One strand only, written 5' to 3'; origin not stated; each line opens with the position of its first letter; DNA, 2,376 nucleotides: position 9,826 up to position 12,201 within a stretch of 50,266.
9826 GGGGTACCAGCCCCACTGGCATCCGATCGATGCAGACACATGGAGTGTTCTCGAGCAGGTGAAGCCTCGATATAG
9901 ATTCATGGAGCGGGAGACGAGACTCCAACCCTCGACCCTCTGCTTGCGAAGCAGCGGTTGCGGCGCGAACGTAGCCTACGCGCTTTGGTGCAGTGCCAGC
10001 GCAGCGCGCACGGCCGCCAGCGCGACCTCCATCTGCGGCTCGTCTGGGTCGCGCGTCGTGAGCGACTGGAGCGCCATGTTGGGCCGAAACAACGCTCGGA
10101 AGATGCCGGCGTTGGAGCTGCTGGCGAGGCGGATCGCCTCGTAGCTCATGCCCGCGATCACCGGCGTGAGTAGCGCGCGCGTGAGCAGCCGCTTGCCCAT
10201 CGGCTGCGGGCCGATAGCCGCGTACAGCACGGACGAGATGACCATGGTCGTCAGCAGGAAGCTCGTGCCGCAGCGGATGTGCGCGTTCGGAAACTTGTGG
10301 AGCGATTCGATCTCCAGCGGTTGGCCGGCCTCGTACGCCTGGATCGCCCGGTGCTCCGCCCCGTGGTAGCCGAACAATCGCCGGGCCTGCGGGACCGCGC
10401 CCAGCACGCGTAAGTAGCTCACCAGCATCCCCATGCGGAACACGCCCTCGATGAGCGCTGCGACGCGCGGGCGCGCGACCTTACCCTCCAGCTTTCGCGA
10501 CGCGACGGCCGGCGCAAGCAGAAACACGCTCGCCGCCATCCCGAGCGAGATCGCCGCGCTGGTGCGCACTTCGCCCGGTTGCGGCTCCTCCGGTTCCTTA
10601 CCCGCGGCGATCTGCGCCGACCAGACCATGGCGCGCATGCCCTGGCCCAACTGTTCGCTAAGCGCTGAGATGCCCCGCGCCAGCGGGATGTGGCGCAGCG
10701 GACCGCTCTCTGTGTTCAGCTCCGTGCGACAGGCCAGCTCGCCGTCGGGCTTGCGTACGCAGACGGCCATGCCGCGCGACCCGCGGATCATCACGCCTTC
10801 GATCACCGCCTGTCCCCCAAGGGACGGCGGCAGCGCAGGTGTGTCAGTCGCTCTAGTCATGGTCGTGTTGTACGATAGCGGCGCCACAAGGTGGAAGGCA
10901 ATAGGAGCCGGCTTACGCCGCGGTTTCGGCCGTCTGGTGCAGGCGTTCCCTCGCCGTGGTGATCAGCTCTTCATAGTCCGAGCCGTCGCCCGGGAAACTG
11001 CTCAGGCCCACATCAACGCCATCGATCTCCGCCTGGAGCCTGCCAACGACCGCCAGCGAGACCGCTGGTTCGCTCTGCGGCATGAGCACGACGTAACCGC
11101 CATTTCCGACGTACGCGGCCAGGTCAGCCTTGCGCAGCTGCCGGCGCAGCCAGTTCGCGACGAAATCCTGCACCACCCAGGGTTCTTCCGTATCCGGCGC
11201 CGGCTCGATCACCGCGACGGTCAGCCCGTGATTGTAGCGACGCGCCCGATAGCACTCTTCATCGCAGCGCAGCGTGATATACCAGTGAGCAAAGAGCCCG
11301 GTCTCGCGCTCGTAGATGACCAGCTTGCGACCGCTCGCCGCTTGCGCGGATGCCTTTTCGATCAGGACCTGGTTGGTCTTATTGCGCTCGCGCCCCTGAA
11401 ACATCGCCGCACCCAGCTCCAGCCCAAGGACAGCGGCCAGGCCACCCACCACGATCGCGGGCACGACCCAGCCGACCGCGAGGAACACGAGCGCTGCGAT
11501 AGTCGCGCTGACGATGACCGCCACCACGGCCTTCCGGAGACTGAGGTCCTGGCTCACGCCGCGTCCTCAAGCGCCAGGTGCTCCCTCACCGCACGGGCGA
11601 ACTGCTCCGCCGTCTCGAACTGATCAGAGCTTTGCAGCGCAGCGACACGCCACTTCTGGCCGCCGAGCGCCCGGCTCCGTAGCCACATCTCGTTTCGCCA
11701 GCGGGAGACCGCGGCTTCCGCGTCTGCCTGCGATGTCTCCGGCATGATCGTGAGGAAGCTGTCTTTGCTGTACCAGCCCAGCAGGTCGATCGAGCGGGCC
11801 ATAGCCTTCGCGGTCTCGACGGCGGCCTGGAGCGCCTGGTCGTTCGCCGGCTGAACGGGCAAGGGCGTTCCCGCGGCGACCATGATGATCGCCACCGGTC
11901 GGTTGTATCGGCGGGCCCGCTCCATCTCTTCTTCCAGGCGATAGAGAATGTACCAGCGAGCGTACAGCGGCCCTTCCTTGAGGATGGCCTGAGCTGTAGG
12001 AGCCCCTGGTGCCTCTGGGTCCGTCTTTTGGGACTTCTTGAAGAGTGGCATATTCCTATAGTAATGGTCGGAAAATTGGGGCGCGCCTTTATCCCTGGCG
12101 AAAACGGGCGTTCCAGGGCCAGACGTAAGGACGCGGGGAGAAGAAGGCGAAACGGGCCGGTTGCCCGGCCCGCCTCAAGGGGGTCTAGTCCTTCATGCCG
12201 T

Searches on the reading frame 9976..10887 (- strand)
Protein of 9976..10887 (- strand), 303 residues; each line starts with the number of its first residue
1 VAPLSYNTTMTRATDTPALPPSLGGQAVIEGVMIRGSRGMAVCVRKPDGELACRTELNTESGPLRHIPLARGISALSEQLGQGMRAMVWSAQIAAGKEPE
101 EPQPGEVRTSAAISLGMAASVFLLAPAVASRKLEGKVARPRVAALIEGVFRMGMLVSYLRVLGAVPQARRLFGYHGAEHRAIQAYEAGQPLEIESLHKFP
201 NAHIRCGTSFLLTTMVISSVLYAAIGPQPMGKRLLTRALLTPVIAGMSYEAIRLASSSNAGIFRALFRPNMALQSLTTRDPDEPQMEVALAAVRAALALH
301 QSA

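Call 77: search_protein_families(library=pfam, proteins=[window:9976-10887:-], max_evalue=0.00001)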
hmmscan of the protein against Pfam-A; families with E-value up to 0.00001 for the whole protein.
window:9976-10887:- (303 aa): 1 family
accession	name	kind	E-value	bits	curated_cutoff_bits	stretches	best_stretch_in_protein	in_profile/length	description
PF07136.16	DUF1385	-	1.2e-64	218.2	22.1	1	67-297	1-225/227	Protein of unknown function (DUF1385)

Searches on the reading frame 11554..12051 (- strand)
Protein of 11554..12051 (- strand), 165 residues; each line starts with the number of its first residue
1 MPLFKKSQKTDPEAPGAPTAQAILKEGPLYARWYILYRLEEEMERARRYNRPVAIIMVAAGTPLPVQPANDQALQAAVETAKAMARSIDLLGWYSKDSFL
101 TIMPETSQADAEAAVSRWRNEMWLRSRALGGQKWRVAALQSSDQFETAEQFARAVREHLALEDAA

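Call 77: search_protein_families(library=pfam, proteins=[window:11554-12051:-], max_evalue=0.00001)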
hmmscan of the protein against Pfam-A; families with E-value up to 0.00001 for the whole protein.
window:11554-12051:- (165 aa): 1 family
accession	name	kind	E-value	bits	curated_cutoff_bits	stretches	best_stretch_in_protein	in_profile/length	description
PF00990.26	GGDEF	-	1.1e-06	28.9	23.8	0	70-121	55-106/161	Diguanylate cyclase, GGDEF domain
